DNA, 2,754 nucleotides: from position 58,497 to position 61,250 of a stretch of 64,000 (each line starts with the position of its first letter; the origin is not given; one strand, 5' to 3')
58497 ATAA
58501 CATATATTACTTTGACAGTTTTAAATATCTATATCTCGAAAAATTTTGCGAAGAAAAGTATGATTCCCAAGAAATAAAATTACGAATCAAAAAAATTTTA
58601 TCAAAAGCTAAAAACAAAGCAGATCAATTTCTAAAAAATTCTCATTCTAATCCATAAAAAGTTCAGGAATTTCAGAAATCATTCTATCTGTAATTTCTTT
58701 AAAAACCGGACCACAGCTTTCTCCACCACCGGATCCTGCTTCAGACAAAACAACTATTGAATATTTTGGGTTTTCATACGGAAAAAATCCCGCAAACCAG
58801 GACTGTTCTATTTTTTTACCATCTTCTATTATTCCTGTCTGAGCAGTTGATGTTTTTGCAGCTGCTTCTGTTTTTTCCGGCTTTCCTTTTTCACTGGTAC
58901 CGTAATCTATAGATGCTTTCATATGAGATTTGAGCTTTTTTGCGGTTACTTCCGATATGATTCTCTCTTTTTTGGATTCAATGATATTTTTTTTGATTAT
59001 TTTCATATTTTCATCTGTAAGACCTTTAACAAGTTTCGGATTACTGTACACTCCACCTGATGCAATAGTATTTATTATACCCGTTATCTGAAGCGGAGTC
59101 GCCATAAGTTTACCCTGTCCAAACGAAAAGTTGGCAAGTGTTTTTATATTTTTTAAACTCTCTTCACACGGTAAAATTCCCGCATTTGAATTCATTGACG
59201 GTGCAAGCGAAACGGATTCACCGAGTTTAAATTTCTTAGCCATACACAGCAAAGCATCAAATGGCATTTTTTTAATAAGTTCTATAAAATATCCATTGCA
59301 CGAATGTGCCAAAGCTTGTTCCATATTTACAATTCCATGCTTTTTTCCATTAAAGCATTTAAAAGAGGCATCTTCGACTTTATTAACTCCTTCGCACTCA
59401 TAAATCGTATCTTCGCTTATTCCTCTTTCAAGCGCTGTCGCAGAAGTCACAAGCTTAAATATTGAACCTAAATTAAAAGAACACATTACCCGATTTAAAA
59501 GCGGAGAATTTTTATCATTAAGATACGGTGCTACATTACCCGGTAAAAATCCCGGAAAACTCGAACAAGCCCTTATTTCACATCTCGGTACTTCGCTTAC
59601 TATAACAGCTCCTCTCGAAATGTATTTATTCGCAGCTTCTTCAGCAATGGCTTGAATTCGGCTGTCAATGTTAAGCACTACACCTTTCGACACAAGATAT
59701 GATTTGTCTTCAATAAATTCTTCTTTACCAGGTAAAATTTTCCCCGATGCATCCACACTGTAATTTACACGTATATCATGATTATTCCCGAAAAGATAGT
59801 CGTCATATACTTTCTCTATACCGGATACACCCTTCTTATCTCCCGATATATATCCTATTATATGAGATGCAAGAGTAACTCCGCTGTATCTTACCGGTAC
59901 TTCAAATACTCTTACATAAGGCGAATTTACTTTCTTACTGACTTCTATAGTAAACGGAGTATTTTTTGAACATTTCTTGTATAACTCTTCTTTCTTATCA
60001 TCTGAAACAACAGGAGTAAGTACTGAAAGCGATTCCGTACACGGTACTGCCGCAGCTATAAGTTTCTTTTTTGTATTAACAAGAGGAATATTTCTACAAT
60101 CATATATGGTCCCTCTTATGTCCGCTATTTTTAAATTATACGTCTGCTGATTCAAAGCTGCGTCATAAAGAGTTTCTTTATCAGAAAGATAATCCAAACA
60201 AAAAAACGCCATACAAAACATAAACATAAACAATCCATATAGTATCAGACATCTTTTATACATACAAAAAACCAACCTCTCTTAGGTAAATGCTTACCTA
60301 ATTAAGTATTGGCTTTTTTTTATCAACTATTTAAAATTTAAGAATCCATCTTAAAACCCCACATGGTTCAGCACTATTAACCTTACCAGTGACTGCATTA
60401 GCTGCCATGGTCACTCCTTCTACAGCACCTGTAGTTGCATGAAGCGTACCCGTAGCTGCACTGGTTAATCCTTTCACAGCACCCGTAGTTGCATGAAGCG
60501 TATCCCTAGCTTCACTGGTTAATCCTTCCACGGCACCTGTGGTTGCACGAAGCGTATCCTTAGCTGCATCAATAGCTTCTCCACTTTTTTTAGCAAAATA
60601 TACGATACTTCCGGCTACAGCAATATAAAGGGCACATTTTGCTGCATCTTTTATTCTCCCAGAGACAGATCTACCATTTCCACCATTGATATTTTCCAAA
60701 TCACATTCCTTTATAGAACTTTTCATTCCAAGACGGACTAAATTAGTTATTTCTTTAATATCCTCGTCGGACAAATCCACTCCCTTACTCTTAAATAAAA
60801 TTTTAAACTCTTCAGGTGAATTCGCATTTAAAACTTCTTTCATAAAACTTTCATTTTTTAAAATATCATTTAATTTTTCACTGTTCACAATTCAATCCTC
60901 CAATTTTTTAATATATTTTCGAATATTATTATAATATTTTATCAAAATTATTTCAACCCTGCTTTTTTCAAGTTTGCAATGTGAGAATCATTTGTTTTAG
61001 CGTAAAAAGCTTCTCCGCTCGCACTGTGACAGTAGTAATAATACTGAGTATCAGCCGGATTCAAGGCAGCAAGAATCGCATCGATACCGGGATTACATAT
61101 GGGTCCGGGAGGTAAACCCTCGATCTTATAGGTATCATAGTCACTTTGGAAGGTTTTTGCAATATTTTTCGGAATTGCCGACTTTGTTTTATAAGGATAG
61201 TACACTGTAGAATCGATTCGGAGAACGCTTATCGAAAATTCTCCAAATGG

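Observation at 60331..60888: Nif11/GG-leader protein with TM helix and 18-aa triple repeat embedded in a cell-wall operon (mltG - X - class B PBP), at an FtsL-like position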

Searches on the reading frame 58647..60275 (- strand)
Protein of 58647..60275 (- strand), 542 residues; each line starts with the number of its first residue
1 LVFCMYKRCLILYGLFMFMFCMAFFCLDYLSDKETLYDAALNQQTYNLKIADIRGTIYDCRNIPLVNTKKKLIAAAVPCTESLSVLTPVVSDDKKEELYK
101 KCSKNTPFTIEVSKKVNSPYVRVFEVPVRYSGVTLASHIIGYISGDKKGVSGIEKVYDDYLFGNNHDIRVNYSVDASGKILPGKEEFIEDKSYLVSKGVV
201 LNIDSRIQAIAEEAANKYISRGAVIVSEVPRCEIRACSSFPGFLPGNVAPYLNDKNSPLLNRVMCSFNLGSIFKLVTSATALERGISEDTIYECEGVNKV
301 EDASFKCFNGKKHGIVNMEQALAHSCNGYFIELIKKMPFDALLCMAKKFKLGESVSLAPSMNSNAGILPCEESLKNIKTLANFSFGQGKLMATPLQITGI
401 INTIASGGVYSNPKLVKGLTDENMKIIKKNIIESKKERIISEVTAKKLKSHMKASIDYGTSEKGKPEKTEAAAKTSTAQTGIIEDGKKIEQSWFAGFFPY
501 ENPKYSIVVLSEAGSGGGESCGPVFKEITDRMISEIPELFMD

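Call 3: search_protein_families(library=pfam, proteins=[window:58647-60275:-], max_evalue=1)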
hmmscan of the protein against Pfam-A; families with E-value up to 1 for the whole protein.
window:58647-60275:- (542 aa): 3 families
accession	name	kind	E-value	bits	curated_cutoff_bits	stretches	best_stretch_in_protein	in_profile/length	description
PF00905.27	Transpeptidase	-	1.7e-41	142.8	22.1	1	250-529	29-298/299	Penicillin binding protein transpeptidase domain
PF03717.20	PBP_dimer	-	8.7e-08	33.2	24.4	1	136-182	116-177/180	Penicillin-binding Protein dimerisation domain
PF21922.1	PBP_dimer_2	-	0.004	17.8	27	1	129-171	26-67/83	Penicillin binding protein A dimerisation domain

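Call 4: search_protein_families(library=ncbifam, proteins=[window:58647-60275:-], max_evalue=1)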
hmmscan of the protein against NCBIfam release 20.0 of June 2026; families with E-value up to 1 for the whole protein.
window:58647-60275:- (542 aa): 23 families
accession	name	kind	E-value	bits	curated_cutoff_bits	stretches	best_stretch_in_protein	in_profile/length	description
TIGR03423.1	pbp2_mrdA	equivalog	1.3e-75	255.2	455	1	8-534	2-592/593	penicillin-binding protein 2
TIGR02214.1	spoVD_pbp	equivalog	2.6e-55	187.9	688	1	122-531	139-549/636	stage V sporulation protein D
NF051842.1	PBP4_5_Efaec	equivalog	7.4e-29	100.6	700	1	144-526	286-659/668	penicillin-binding protein PBP4(5)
NF011685.0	PRK15105.1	subfamily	6e-25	87.9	737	1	111-529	149-554/588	peptidoglycan glycosyltransferase FtsI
NF033378.1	MECD_PBP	exception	8.7e-22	77.2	1450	1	140-505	272-636/678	PBP2a family beta-lactam-resistant peptidoglycan transpeptidase MecD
TIGR02074.1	PBP_1a_fam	subfamily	1.5e-20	73.5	508.75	1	265-500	292-497/535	PBP1A family penicillin-binding protein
NF008061.0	PRK10795.1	equivalog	3.6e-20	72.1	962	1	141-533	199-613/634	peptidoglycan DD-transpeptidase MrdA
NF000406.1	MECB_PBP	exception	7.8e-17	60.9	1450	1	149-505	278-633/674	PBP2a family beta-lactam-resistant peptidoglycan transpeptidase MecB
NF000237.1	MECA_PBP2A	equivalog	9.2e-17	60.5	750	1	148-446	278-577/668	PBP2a family beta-lactam-resistant peptidoglycan transpeptidase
NF000409.1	MECA_pure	exception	6.9e-16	57.9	1490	1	141-442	271-573/668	PBP2a family beta-lactam-resistant peptidoglycan transpeptidase MecA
NF000408.1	MECA2_pure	exception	1.9e-15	56.1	1525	1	141-442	271-573/668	PBP2a family beta-lactam-resistant peptidoglycan transpeptidase MecA2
NF053573.1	PBP2_PenA_Neis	exception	5.6e-15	54.9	1105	1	129-529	168-557/572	peptidoglycan D,D-transpeptidase PBP2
NF000410.1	MECA1_pure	exception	1.1e-14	53.6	1480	1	141-443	270-572/666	PBP2a family beta-lactam-resistant peptidoglycan transpeptidase MecA1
NF051885.1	tranpepglycosPbpC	equivalog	2.2e-13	49.7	900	1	200-497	295-555/632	multimodular transpeptidase-transglycosylase PbpC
NF000407.1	MECC_PBP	exception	2.9e-12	45.6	1500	1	149-443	276-571/665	PBP2a family beta-lactam-resistant peptidoglycan transpeptidase MecC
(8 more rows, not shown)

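Call 50: search_solved_structures(query=window:58647-60263:-, max_evalue=1e-20)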
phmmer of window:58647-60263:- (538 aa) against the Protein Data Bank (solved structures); distinct sequences matched with E-value up to 1e-20: 7.
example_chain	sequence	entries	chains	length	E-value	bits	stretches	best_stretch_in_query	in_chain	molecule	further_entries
7rd0_A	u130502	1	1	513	5.8e-54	186.7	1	42-526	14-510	Penicillin-binding protein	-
7rcz_A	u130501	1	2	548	6.6e-35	123.8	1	34-527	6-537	Stage V sporulation protein D (Sporulation specific penicillin-binding protein)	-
4bjp_A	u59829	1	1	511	1.8e-23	86.1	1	99-525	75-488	PENICILLIN BINDING PROTEIN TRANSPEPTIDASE DOMAIN PROTEIN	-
7onw_A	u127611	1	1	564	2.6e-23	85.6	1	99-525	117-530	Peptidoglycan D,D-transpeptidase FtsI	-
4mnr_A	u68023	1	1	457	1.6e-22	82.9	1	126-513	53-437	Peptidoglycan glycosyltransferase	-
6syn_A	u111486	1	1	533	1.2e-21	80.1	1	103-525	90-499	Peptidoglycan D,D-transpeptidase FtsI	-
6tud_AAA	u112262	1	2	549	1.3e-21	80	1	104-525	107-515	Peptidoglycan D,D-transpeptidase FtsI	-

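Call 75: search_solved_structures(query=window:58647-60263:-, max_evalue=1e-30, show_alignments=1)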
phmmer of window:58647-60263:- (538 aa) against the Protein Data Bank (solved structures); distinct sequences matched with E-value up to 1e-30: 2.
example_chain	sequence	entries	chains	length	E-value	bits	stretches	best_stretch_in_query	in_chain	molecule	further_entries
7rd0_A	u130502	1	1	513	5.8e-54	186.7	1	42-526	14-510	Penicillin-binding protein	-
7rcz_A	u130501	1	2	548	6.6e-35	123.8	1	34-527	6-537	Stage V sporulation protein D (Sporulation specific penicillin-binding protein)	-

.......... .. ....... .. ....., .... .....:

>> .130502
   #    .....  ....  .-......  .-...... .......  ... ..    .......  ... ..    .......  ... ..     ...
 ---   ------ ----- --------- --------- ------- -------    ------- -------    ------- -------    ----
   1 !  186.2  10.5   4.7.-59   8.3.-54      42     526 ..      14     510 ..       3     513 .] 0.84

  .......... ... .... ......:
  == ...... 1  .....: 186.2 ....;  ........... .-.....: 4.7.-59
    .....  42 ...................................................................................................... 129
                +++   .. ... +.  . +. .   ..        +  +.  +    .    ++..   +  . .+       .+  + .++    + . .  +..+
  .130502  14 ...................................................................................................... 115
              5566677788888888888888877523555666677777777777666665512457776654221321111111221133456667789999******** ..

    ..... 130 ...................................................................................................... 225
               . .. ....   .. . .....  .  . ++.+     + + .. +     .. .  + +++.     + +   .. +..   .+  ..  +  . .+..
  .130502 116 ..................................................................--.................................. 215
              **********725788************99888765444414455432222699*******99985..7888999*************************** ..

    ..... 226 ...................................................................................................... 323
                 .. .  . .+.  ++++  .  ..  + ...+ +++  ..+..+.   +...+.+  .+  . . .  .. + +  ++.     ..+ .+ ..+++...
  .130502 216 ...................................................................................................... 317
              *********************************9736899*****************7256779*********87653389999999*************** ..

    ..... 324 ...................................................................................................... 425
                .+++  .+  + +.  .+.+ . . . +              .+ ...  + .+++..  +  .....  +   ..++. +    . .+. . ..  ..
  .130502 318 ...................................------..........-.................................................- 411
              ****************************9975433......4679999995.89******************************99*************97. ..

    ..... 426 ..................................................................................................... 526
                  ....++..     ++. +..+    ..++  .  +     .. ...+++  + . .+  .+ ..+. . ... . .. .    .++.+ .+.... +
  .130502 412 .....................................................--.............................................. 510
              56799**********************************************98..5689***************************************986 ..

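Call 97: find_related_loci(query=A9, collection=metagenome_contigs, flank=3500)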
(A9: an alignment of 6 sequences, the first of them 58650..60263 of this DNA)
Query A9 (538 aa) in metagenome_contigs; peptide patterns used: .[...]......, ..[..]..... (x = any residue, [..] = any of these).
248 stretches matched a pattern; 11 encode a relative of the query (tblastn E <= 1e-3); 11 distinct loci.
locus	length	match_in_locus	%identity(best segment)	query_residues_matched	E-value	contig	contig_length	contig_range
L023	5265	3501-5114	86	1-538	0e+0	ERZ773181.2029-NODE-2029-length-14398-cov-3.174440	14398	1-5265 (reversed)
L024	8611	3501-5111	73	1-537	0e+0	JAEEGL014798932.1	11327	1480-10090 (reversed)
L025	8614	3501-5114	67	1-538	0e+0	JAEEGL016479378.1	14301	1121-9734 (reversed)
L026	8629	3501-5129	67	1-538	0e+0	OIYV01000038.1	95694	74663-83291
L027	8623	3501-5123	65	1-538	0e+0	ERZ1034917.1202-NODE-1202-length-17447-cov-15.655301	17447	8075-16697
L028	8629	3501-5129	67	1-538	0e+0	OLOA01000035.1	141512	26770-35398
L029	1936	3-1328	74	96-537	0e+0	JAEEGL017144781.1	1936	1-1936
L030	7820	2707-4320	56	1-538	0e+0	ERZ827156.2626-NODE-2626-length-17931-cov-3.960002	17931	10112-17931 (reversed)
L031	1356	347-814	83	1-156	6e-94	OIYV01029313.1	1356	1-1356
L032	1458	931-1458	47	1-176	1e-50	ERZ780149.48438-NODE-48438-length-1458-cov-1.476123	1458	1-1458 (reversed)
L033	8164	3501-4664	27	131-524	3e-23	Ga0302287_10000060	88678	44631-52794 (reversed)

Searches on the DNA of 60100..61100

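Call 95: search_rna_families(source=window, start=60100, end=61100, threshold=evalue, max_evalue=1)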
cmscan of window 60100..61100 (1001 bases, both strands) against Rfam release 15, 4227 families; matches with E-value up to 1: 0.
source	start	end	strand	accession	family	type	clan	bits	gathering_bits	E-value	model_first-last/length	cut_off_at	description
